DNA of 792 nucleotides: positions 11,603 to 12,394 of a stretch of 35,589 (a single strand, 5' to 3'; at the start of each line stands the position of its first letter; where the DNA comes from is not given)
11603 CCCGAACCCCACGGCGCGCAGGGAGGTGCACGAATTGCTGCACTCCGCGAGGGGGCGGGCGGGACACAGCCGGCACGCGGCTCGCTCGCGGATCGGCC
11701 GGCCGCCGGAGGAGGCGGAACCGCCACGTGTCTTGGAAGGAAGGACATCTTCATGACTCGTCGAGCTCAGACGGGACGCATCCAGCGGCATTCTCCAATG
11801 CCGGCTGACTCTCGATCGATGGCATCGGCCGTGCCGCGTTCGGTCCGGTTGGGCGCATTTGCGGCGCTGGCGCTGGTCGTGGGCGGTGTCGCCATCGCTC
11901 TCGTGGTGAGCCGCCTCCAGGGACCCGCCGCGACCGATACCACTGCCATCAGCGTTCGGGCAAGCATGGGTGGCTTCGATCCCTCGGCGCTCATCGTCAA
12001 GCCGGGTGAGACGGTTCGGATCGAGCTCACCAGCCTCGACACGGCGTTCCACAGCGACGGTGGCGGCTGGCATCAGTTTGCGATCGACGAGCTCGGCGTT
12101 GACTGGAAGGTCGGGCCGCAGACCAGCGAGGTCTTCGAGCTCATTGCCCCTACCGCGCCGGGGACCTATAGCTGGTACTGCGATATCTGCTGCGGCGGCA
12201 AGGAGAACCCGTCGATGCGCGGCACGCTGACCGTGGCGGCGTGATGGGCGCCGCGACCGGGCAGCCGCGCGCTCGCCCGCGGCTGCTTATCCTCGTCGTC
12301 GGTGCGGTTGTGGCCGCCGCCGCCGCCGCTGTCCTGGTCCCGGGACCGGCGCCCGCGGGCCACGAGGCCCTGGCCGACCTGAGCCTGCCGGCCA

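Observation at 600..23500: Exceptionally dense copper/redox island: seven cupredoxin-fold ORFs, two P1B ATPases, two CcdA-like and two Lgt-family genes in about 23 kb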

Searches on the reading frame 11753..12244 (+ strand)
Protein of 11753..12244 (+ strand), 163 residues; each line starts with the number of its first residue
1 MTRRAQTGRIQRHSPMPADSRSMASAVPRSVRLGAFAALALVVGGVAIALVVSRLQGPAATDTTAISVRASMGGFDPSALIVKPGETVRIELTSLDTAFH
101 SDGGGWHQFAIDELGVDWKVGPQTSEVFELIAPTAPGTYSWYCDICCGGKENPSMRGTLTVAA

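Call 12: search_protein_families(library=ncbifam, proteins=[window:11753-12244:+], max_evalue=1)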
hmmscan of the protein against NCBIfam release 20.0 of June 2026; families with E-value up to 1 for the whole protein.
window:11753-12244:+ (163 aa): 9 families
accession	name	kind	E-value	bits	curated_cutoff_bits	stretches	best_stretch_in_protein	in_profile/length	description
NF052460.1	L-NosZ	equivalog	3.4e-08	32.4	700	1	62-161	377-478/480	clade III lactonase-type nitrous-oxide reductase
TIGR04246.1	nitrous_NosZ_Gp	equivalog_domain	3e-05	22.5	625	1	66-148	490-564/578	Sec-dependent nitrous-oxide reductase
TIGR04244.1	nitrous_NosZ_RR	equivalog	0.00057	18.5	625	1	74-148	545-614/627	TAT-dependent nitrous-oxide reductase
NF051440.1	CuResCopIPSEAE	equivalog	0.01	15.6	280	1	54-94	29-71/180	copper-resistant cuproprotein CopI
NF041074.2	quin_ox_SoxA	equivalog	0.017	15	110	1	72-161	71-153/154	proton pump complex quinol oxidase subunit SoxA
TIGR02656.1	cyanin_plasto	equivalog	0.022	15.2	87.85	1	75-161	14-98/99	plastocyanin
NF050117.1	aa3_CtaC_Actin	exception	0.035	13.3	250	1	79-149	160-221/244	aa3-type cytochrome oxidase subunit II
NF007008.0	PRK09471.1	equivalog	0.053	13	388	1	23-110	90-170/306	oligopeptide ABC transporter permease OppB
TIGR02866.1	CoxB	equivalog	0.12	11.9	147.7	1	80-159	120-189/202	cytochrome c oxidase subunit II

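Call 19: search_solved_structures(query=window:11753-12244:+, max_evalue=10, show_alignments=2)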
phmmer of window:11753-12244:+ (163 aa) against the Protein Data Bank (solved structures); distinct sequences matched with E-value up to 10: 33.
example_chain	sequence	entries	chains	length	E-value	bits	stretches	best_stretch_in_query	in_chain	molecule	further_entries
1fwx_A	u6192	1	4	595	0.00024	24.4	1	74-160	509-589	NITROUS OXIDE REDUCTASE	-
2iwf_A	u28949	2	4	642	0.00034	23.9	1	74-159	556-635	NITROUS-OXIDE REDUCTASE | NITROUS OXIDE REDUCTASE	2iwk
3sbp_A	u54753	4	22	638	0.097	16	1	74-148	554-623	Nitrous-oxide reductase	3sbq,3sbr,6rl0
6y7d_A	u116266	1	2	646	0.098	15.9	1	74-149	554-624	Nitrous-oxide reductase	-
6y71_A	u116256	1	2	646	0.098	15.9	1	74-149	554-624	Nitrous-oxide reductase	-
6y72_A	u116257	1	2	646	0.098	15.9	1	74-149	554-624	Nitrous-oxide reductase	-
6y77_A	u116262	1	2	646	0.098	15.9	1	74-149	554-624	Nitrous-oxide reductase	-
6y7e_A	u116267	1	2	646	0.098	15.9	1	74-149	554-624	Nitrous-oxide reductase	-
6y6y_A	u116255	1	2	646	0.098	15.9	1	74-149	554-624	Nitrous-oxide reductase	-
6rkz_A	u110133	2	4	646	0.098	15.9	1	74-149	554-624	Nitrous-oxide reductase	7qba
7aqa_A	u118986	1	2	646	0.11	15.8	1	74-149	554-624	Nitrous-oxide reductase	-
6hbe_A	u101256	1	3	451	0.13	15.6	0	33-143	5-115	Copper-containing nitrite reductase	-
7aq9_A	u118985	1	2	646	0.15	15.3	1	74-149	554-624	Nitrous-oxide reductase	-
1m9w_A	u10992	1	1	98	0.17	15.1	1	74-146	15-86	plastocyanin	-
1j5c_A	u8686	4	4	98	0.17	15.1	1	74-146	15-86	PLASTOCYANIN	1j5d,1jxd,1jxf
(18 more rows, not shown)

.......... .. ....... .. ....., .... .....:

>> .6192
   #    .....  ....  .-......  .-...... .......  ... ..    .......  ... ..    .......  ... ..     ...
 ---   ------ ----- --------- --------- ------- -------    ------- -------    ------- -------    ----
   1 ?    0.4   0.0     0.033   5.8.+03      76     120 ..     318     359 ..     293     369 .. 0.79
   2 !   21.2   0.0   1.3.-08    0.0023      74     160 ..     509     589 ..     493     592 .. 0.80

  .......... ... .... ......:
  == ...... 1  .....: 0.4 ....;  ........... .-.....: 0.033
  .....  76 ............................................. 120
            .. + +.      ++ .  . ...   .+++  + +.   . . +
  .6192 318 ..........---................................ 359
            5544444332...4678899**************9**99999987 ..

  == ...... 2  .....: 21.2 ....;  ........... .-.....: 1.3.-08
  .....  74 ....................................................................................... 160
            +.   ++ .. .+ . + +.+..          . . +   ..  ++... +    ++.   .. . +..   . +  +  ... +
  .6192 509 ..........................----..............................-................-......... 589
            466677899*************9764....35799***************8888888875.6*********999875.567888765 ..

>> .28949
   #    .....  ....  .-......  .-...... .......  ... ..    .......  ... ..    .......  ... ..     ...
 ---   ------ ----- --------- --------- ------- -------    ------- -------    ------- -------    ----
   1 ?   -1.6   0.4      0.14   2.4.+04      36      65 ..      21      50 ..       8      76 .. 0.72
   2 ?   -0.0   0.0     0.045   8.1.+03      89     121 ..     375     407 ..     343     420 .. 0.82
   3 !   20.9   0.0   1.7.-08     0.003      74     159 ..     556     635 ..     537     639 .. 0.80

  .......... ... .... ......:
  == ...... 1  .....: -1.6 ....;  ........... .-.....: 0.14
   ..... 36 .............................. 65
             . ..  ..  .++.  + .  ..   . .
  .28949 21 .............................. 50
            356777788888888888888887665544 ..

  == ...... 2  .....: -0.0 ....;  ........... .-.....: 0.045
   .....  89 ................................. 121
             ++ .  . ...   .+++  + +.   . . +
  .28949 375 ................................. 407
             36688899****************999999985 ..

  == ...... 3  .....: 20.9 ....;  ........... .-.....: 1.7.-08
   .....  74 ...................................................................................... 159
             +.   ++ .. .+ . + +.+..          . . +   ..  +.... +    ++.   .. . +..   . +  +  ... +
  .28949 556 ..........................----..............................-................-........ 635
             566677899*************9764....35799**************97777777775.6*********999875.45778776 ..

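Call 54: find_homologous_proteins(query=A4, max_evalue=0.001)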
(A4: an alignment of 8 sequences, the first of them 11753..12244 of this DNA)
Query A4 (8 sequences) (163 aa, profile of the alignment): 3245 proteins with E <= 0.001 among 8000 candidates; the best 120 are listed.
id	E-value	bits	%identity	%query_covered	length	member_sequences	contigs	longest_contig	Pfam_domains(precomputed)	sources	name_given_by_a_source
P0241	7.0e-62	226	44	81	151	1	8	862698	PF13473.13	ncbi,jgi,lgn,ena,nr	ncbi:MAG: cupredoxin domain-containing protein [Chloroflexi bacterium]|nr:cupredoxin domain-containi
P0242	2.4e-61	224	41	87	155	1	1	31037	PF13473.13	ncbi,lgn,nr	ncbi:MAG: cupredoxin domain-containing protein [Candidatus Methanoperedens sp.]|nr:cupredoxin domain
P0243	4.6e-61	223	50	79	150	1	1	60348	PF13473.13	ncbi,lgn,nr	ncbi:MAG: cupredoxin domain-containing protein [candidate division NC10 bacterium]|nr:cupredoxin dom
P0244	4.2e-60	220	46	80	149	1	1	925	PF13473.13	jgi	-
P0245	1.0e-59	219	44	88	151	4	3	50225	PF13473.13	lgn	-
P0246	1.1e-59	218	40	88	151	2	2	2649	PF13473.13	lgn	-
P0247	2.0e-59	218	49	70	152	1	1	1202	PF13473.13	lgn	-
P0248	2.1e-59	218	43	82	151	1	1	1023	PF13473.13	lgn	-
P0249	2.2e-59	218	43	88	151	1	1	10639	PF13473.13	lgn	-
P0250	2.7e-59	217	47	79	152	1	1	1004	PF13473.13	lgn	-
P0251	3.5e-59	217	43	95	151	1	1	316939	PF13473.13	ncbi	ncbi:MAG: cupredoxin domain-containing protein [Anaerolineae bacterium]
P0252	3.7e-59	217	47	79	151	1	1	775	PF13473.13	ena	-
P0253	4.4e-59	217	46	79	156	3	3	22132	PF13473.13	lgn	-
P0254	4.4e-59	217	48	77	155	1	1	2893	PF13473.13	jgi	jgi:heme/copper-type cytochrome/quinol oxidase subunit 2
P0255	4.5e-59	216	44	88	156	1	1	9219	PF13473.13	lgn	-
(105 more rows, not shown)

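Call 63: predict_structure(alignment_id=A5)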
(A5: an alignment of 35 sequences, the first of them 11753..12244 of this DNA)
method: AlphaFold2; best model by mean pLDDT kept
length: 163 residues; sequences in the alignment: 35
mean_pLDDT: 84.8   pTM: 0.61
mean pLDDT of the five models: 84.8, 84.2, 83.6, 83.6, 82.9
residues with pLDDT >= 90: 102; 70-90: 28; 50-70: 22; < 50: 11
segments of 3 or more residues with pLDDT < 50: 1-9
pLDDT, mean of each block of 10 residues (from residue 1): 45 53 67 93 97 72 83 95 96 94 90 97 97 97 86 92 93
secondary structure, 60 per line:
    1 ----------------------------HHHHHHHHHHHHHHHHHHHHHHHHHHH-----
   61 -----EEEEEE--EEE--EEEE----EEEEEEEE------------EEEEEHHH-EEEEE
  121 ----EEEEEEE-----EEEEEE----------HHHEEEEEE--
elements in order: H29-55 E66-71 E74-76 E79-82 E87-94 E107-111 E116-120 E125-131 E137-142 E156-161

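Call 66: fold_search(model_id=the predicted structure, library=pdb)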
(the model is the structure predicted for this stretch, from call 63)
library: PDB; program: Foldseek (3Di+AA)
matches with E <= 10: 1387; with E <= 0.001: 140
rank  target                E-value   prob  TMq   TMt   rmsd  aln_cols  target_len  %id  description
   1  2iwf_A                4.2e-07  1.00  0.50  0.15   2.4        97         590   28  Resting form of pink nitrous oxide reductase from Achromobacter Cycloclastes (released 2006-08-16)
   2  4hcf_B                5.6e-07  1.00  0.49  0.80   2.4       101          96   22  Crystal Structure of Uncharacterized Cupredoxin-like Domain Protein Cupredoxin_1 with Copper Bound from Bacillus anthr (released 2012-10-17)
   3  4hcg_B                8.3e-07  1.00  0.49  0.86   2.3        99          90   21  Uncharacterized Cupredoxin-like Domain Protein Cupredoxin_1 with Zinc bound from Bacillus anthracis (released 2012-10-17)
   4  4hcf_A                8.8e-07  1.00  0.49  0.88   1.9        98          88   21  Crystal Structure of Uncharacterized Cupredoxin-like Domain Protein Cupredoxin_1 with Copper Bound from Bacillus anthr (released 2012-10-17)
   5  1fwx_C                9.4e-07  1.00  0.50  0.15   2.3        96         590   27  CRYSTAL STRUCTURE OF NITROUS OXIDE REDUCTASE FROM P. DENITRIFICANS (released 2001-09-25)
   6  1fwx_D                1.0e-06  1.00  0.50  0.15   2.4        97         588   27  CRYSTAL STRUCTURE OF NITROUS OXIDE REDUCTASE FROM P. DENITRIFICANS (released 2001-09-25)
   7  4hci_A                1.7e-06  1.00  0.48  0.87   3.0        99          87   22  Uncharacterized Cupredoxin-like Domain Protein Cupredoxin_1 from Bacillus anthracis (released 2012-10-17)
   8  1fwx_B                1.8e-06  1.00  0.50  0.15   2.4        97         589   27  CRYSTAL STRUCTURE OF NITROUS OXIDE REDUCTASE FROM P. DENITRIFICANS (released 2001-09-25)
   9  1fwx_A                2.1e-06  1.00  0.49  0.14   2.4        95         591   27  CRYSTAL STRUCTURE OF NITROUS OXIDE REDUCTASE FROM P. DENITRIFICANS (released 2001-09-25)
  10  2qpe_B                2.1e-06  1.00  0.49  0.48  15.8       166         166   20  An unexpected outcome of surface-engineering an integral membrane protein: Improved crystallization of cytochrome ba3  (released 2007-12-11)
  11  4hci_B                2.2e-06  1.00  0.49  0.85   1.8        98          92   21  Uncharacterized Cupredoxin-like Domain Protein Cupredoxin_1 from Bacillus anthracis (released 2012-10-17)
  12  5ndc_B                2.8e-06  1.00  0.50  0.48  14.6       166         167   20  Structure of ba3-type cytochrome c oxidase from Thermus thermophilus by serial femtosecond crystallography (released 2017-08-23)
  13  4hcg_A                3.0e-06  1.00  0.49  0.82   2.2       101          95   22  Uncharacterized Cupredoxin-like Domain Protein Cupredoxin_1 with Zinc bound from Bacillus anthracis (released 2012-10-17)
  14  6pty_A                3.5e-06  1.00  0.50  0.67   2.2        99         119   22  Soluble model of human CuA (Tt3Lh) (released 2019-11-20)
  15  5u7n_D                3.9e-06  1.00  0.48  0.67   1.6        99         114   22  CRYSTAL STRUCTURE OF A CHIMERIC CUA DOMAIN (SUBUNIT II) OF CYTOCHROME BA3 FROM THERMUS THERMOPHILUS WITH THE AMICYANIN (released 2017-11-22)
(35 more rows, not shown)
